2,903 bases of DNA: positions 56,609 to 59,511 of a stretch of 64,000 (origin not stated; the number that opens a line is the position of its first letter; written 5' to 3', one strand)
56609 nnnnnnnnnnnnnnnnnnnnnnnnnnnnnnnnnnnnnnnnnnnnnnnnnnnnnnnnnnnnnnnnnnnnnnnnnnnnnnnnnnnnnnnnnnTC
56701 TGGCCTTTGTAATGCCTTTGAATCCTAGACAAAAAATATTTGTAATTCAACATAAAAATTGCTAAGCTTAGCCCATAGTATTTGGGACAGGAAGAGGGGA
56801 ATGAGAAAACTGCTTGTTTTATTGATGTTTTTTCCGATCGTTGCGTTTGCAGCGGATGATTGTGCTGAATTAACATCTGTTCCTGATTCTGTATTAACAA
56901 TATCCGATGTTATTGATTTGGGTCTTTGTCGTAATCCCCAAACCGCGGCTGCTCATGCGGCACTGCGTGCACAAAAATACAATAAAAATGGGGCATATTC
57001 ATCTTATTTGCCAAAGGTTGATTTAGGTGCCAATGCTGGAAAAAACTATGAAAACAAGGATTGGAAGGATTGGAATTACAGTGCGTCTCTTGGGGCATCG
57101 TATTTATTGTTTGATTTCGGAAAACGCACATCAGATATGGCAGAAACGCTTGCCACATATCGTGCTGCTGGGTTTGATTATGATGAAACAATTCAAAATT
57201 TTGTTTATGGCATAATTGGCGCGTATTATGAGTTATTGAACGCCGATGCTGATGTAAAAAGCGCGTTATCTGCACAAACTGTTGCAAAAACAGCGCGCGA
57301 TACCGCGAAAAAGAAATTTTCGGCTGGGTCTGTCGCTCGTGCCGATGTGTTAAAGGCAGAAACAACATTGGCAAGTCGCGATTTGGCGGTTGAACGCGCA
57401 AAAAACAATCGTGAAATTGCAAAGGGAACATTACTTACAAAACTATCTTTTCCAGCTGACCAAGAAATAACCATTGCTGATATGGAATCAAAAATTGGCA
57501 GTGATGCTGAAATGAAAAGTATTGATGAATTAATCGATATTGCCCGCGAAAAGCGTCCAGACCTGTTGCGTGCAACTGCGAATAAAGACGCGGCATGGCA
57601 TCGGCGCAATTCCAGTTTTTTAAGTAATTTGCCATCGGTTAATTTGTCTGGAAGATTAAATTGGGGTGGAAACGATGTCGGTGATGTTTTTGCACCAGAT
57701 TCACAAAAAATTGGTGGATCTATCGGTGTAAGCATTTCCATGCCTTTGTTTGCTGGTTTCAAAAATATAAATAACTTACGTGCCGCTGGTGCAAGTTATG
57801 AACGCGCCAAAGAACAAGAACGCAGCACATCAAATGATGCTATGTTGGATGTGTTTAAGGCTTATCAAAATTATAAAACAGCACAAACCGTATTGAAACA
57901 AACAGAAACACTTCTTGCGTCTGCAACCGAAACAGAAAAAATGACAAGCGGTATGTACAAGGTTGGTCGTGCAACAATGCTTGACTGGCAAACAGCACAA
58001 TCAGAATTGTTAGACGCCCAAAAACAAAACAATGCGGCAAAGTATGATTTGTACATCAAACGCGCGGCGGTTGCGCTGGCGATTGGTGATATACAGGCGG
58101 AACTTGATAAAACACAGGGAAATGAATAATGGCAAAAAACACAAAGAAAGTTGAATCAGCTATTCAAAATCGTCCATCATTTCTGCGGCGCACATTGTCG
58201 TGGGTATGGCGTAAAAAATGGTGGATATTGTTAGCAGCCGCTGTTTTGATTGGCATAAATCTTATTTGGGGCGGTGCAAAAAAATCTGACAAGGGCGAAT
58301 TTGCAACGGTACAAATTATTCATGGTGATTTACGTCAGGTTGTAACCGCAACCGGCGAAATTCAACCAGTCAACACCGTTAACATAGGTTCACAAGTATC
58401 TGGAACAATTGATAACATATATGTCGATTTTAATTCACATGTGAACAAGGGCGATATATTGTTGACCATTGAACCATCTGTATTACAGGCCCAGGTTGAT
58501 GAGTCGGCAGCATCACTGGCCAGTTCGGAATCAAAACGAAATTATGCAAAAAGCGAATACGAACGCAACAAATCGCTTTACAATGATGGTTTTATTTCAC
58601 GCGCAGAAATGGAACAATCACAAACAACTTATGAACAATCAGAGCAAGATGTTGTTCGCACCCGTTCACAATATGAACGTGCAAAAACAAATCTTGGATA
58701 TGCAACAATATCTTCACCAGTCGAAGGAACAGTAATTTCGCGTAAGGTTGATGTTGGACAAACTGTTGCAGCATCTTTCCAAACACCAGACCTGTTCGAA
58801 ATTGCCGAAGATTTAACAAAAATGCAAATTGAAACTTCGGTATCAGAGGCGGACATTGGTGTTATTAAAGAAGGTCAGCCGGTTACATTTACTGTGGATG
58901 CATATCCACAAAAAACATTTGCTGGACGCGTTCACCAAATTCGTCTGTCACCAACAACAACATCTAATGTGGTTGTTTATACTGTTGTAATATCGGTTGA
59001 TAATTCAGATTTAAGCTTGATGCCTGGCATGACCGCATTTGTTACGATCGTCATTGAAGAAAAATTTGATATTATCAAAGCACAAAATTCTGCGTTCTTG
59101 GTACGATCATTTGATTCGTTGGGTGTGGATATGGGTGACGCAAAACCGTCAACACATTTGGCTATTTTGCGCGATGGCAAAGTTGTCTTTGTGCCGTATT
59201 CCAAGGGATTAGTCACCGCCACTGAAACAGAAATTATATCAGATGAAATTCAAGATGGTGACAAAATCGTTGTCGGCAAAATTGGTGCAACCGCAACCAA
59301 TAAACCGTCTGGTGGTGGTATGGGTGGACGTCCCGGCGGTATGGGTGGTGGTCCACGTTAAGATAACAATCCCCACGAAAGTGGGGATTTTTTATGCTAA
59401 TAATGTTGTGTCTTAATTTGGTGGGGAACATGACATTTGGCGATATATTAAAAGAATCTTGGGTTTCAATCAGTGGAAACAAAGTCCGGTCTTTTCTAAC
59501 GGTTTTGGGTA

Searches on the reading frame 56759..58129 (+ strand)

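Call 14: search_protein_families(library=pfam, proteins=[window:56759-58129:+], max_evalue=0.0001)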
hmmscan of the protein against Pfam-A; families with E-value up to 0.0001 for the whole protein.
window:56759-58129:+ (456 aa): 1 family
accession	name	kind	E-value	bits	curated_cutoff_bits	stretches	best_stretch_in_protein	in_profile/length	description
PF02321.23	OEP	-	2.1e-64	217.3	22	2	256-443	2-187/187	Outer membrane efflux protein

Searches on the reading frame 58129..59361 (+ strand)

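Call 14: search_protein_families(library=pfam, proteins=[window:58129-59361:+], max_evalue=0.0001)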
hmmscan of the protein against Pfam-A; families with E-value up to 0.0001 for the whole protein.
window:58129-59361:+ (410 aa): 3 families
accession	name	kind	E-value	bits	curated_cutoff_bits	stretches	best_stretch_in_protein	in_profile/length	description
PF16576.10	HlyD_D23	-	3.9e-24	85.6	30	1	68-303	2-214/214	Barrel-sandwich domain of CusB or HlyD membrane-fusion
PF13437.12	HlyD_3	-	1.1e-17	65.1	22.2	1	193-300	1-106/106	HlyD family secretion protein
PF13533.13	Biotin_lipoyl_2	-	1e-06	28.8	29.8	1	84-115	1-32/32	Biotin-lipoyl like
